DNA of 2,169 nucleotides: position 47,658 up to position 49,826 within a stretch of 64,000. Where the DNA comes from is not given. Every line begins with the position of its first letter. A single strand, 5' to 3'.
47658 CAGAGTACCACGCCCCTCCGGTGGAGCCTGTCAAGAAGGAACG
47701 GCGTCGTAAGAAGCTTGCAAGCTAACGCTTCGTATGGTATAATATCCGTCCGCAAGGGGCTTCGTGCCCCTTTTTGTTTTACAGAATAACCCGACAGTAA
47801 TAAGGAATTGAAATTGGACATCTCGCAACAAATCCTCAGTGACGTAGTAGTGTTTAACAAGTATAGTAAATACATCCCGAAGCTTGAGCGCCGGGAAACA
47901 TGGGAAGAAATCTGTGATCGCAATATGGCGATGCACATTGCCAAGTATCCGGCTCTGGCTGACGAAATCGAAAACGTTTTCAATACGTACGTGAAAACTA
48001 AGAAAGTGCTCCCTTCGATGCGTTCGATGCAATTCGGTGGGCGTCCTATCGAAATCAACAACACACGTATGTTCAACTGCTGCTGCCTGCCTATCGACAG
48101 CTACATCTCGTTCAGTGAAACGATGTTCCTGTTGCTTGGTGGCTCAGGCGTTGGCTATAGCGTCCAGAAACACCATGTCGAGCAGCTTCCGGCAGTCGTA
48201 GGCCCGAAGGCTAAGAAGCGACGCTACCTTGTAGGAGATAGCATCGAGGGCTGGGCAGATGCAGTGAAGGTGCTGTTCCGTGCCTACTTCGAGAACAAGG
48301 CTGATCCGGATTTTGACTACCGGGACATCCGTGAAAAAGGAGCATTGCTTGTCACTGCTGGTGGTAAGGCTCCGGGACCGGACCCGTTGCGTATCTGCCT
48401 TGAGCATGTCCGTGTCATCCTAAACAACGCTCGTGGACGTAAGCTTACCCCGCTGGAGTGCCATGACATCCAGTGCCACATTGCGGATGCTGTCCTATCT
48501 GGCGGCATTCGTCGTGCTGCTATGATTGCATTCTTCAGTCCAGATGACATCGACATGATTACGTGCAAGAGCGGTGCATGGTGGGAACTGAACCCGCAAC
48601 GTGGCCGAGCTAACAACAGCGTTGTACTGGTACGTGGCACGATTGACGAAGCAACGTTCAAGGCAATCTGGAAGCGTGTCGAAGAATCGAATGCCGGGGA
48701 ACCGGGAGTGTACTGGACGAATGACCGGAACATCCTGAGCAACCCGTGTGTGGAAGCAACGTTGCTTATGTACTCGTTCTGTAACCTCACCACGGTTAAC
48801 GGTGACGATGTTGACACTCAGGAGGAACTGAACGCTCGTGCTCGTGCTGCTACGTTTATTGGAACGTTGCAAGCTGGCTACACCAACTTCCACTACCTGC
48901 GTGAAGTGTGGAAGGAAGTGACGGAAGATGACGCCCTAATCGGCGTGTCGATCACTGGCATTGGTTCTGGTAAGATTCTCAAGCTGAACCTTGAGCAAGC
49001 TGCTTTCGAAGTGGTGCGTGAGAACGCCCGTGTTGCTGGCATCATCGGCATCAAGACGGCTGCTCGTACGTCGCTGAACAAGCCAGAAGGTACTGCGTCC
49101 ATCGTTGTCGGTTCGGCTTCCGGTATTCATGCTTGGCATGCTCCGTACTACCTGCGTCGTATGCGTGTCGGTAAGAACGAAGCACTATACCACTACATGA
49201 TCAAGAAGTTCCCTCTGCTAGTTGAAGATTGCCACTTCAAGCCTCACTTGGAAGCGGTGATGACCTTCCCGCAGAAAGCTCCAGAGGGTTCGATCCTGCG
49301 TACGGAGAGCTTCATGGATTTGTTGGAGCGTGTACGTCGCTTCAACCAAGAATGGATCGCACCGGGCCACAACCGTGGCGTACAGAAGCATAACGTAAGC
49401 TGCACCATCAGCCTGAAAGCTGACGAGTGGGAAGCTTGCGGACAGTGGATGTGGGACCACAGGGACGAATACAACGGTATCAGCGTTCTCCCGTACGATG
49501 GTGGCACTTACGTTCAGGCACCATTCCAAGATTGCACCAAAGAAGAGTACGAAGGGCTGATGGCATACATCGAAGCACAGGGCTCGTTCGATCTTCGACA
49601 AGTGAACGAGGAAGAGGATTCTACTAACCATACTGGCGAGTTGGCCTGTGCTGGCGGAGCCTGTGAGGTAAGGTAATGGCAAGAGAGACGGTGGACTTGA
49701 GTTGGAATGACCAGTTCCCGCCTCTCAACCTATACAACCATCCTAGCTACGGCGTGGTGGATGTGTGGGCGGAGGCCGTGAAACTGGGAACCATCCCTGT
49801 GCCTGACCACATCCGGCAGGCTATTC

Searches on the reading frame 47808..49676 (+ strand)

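Call 18: search_protein_families(library=pfam, max_evalue=0.001, proteins=[window:47808-49676:+])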
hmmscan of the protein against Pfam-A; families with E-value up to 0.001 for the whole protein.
window:47808-49676:+ (622 aa): 1 family
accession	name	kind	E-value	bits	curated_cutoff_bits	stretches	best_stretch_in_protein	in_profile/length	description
PF21995.1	RNR-II_ins_dom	-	0.00058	20.5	27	0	136-203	33-105/107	B12-dependent ribonucleotide reductase, insertion domain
